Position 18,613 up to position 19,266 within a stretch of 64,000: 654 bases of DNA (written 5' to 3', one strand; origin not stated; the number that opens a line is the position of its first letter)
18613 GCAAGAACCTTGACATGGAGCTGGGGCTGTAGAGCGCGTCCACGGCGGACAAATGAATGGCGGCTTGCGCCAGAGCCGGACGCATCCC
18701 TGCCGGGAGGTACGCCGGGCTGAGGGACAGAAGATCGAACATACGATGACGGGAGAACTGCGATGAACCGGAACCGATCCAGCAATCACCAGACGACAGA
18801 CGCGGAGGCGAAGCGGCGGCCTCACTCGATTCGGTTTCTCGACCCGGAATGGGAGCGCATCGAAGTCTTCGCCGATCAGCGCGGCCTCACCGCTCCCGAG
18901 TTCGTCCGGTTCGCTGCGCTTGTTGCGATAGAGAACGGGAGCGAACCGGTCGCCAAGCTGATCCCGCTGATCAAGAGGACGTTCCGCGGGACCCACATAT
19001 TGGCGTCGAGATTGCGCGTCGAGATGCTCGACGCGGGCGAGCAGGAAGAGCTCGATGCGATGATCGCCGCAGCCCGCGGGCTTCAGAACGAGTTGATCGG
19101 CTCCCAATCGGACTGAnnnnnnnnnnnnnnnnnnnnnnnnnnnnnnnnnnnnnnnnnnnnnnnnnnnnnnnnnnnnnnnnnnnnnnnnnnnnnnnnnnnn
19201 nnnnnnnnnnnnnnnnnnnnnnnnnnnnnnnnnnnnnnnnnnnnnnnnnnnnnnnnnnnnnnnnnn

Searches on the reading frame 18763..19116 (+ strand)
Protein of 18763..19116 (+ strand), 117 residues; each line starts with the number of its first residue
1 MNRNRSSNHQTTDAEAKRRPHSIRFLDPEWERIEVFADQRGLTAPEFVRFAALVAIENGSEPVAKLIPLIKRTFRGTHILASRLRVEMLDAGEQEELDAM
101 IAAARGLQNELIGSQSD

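Call 6: search_protein_families(library=pfam, proteins=[window:18763-19116:+], max_evalue=0.01)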
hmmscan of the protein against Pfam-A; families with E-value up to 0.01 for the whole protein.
window:18763-19116:+ (117 aa): 1 family
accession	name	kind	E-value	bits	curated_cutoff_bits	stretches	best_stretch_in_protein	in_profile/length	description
PF21983.2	NikA-like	-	0.0047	17.5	27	1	17-53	3-39/72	Mobilization protein NikA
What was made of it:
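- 18763..19116 (+): p117: a conserved 117-aa protein with an RHH-like N-terminus and a helical C-terminus. It is a candidate relaxosome accessory factor, and by inference a candidate partner of the TraD' tail. Weak Pfam NikA-like match (call 6).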

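Call 44: search_solved_structures(query=window:18763-19113:+, max_evalue=10, show_alignments=2)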
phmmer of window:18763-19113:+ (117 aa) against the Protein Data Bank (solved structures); distinct sequences matched with E-value up to 10: 7.
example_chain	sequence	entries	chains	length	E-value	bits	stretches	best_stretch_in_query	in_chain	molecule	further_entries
3ugm_A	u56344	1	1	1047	0.00012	25.6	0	33-72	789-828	TAL effector AvrBs3/PthA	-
9ld1_A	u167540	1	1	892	0.0044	20.6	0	33-72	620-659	inactivate TOD4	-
9lcz_A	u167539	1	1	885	0.0046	20.5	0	33-72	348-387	Inactivate TOD6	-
9lcx_A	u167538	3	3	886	0.0047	20.5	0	33-72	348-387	Inactivate TOD6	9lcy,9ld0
9jo8_A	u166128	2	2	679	0.037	17.6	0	33-72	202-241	TALE repeat protein targeting mitochondiral ND1-L gene. | TALE repeat protein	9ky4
8frf_A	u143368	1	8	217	0.18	15.4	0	55-94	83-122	RBL7_C2_3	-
4gg4_A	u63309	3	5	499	0.32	14.6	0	33-71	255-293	Hax3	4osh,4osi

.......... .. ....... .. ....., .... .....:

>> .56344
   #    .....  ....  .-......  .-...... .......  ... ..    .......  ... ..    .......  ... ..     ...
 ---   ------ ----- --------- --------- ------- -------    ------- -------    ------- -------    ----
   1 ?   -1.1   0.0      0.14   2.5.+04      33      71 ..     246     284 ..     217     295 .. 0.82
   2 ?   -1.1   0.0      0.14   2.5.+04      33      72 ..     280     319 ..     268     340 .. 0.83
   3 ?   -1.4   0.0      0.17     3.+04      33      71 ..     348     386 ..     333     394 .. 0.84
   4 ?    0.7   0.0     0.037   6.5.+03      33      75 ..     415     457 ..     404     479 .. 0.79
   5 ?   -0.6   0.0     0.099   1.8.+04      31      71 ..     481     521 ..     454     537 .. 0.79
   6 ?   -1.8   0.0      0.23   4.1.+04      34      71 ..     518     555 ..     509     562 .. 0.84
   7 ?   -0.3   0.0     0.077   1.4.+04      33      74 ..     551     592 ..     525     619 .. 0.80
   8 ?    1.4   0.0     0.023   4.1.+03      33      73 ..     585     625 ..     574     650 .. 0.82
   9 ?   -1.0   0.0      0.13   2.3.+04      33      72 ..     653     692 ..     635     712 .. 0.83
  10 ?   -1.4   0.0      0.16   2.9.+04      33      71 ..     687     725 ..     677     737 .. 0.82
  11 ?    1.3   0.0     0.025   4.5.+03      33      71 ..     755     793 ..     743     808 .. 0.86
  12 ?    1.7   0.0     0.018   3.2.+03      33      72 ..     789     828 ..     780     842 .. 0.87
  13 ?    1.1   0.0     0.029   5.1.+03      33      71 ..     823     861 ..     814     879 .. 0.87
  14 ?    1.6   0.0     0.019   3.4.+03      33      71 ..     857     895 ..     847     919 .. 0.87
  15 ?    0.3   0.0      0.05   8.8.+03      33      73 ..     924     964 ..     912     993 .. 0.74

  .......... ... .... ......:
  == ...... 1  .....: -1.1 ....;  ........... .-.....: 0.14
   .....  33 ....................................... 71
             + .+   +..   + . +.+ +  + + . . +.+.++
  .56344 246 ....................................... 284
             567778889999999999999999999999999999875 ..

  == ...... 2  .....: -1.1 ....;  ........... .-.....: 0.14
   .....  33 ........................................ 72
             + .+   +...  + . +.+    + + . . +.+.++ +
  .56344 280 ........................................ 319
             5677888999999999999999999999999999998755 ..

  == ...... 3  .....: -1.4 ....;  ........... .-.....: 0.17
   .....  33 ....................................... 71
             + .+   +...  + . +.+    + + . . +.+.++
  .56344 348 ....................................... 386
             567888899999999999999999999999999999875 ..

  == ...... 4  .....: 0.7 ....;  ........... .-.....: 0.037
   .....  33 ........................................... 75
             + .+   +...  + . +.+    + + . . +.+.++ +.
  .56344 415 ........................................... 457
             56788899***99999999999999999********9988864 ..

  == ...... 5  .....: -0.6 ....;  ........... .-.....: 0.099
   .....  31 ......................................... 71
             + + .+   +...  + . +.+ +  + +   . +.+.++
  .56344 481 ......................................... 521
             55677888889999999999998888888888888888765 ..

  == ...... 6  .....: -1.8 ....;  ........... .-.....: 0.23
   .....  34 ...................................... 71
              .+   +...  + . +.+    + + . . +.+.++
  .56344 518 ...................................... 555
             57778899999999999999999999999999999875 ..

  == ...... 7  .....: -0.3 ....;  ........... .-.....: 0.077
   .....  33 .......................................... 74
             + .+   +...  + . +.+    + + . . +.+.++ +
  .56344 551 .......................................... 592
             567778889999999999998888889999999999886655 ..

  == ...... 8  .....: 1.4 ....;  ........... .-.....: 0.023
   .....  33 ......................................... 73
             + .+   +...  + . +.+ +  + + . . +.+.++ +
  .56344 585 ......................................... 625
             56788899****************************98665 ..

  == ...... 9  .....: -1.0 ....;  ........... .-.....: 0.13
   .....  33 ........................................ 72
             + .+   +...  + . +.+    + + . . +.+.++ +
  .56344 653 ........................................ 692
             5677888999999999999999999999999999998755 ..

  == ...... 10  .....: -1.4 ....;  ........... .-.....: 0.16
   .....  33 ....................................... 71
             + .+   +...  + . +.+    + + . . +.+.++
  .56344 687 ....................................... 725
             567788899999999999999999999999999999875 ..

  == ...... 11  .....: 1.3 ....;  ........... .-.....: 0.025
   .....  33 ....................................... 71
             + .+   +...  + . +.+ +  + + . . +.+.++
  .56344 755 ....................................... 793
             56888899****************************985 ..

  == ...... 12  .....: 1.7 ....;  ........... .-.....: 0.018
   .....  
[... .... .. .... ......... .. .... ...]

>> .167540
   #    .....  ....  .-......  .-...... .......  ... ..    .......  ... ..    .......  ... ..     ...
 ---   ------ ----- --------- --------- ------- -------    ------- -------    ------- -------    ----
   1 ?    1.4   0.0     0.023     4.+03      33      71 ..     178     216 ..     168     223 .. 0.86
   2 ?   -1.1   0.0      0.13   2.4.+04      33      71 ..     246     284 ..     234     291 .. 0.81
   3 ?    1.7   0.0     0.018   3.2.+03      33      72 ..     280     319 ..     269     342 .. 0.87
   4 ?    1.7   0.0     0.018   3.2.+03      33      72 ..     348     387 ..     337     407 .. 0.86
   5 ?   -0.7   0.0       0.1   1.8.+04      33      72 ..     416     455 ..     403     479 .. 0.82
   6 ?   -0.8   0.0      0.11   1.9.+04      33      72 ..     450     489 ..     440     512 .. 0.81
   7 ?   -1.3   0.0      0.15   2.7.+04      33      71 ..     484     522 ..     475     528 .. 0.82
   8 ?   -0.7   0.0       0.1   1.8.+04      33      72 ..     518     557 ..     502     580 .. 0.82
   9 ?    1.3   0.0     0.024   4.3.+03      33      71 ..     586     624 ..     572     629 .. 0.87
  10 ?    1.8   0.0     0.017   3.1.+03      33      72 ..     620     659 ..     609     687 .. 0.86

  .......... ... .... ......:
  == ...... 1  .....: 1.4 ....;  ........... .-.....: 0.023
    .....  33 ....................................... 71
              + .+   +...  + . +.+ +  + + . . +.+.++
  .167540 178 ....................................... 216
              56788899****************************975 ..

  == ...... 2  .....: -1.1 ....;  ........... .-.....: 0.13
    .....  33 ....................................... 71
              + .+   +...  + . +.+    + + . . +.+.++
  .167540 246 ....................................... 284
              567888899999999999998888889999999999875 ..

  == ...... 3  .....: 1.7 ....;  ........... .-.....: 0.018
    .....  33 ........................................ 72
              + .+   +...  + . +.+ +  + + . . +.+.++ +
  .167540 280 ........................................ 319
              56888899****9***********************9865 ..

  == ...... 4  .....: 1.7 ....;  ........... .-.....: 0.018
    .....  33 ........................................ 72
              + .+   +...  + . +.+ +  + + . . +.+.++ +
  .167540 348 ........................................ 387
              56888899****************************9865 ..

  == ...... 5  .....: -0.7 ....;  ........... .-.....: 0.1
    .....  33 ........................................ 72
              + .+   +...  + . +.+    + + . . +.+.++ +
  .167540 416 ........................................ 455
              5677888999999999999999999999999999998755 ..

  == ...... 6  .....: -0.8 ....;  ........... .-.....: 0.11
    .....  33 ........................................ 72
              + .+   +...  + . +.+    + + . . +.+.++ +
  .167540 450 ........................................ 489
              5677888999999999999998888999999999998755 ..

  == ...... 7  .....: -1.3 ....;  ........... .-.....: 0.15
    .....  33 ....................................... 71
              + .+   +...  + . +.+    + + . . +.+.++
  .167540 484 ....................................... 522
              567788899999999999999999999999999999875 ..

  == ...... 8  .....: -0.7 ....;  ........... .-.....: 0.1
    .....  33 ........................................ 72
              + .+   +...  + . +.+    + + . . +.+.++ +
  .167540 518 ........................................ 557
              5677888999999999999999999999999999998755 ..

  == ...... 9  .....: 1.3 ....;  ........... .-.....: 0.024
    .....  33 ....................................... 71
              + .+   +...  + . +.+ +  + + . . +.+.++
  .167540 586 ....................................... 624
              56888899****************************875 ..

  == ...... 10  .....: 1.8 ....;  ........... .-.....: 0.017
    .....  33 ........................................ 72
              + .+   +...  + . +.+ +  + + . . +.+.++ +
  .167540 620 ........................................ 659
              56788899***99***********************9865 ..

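Call 54: predict_structure(protein=window:18763-19113:+)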
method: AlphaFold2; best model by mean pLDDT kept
length: 117 residues; sequences in the alignment: 1
mean_pLDDT: 48.0   pTM: 0.35
mean pLDDT of the five models: 48.0, 47.1, 47.1, 45.9, 45.1
residues with pLDDT >= 90: 0; 70-90: 0; 50-70: 49; < 50: 68
segments of 3 or more residues with pLDDT < 50: 6-30, 54-81, 110-117
pLDDT, mean of each block of 10 residues (from residue 1): 45 45 41 52 54 48 42 44 55 58 51 40
secondary structure, 60 per line:
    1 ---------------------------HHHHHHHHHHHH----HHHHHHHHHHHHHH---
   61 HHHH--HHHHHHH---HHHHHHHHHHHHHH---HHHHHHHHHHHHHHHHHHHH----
elements in order: H28-39 H44-57 H61-64 H67-73 H77-90 H94-113
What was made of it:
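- Closest known: Relaxosome accessory factors that bridge oriT to the T4CP. Same: Its C-terminus is predicted helical (call 54).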

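Call 57: search_solved_structures(query=A2, max_evalue=10, show_alignments=0)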
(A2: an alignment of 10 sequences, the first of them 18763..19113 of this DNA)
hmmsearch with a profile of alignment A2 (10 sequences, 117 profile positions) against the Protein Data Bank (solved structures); distinct sequences matched with E-value up to 10: 3.
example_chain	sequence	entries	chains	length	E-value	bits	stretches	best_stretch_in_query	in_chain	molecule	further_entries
2ba3_A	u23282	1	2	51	0.0068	19.6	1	11-54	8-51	NikA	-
3j9w_AB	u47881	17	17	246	0.59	13.4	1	14-96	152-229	30S ribosomal protein uS2 | 30S ribosomal protein S2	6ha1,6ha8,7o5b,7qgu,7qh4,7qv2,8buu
2l1w_A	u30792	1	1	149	0.77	13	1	34-104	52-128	Calmodulin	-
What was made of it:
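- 18763..19116 (+): The profile of 10 homologues hits the NikA RHH domain 2ba3 at E 0.007 (call 57).
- Closest known: Relaxosome accessory factors that bridge oriT to the T4CP. Same: Its N-terminal profile matches the NikA RHH domain (E 0.007, call 57).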

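Call 58: search_protein_families(library=ncbifam, proteins=[window:18763-19113:+], max_evalue=0.01)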
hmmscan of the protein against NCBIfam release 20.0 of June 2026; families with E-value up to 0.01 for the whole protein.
window:18763-19113:+ (117 aa): 0 families
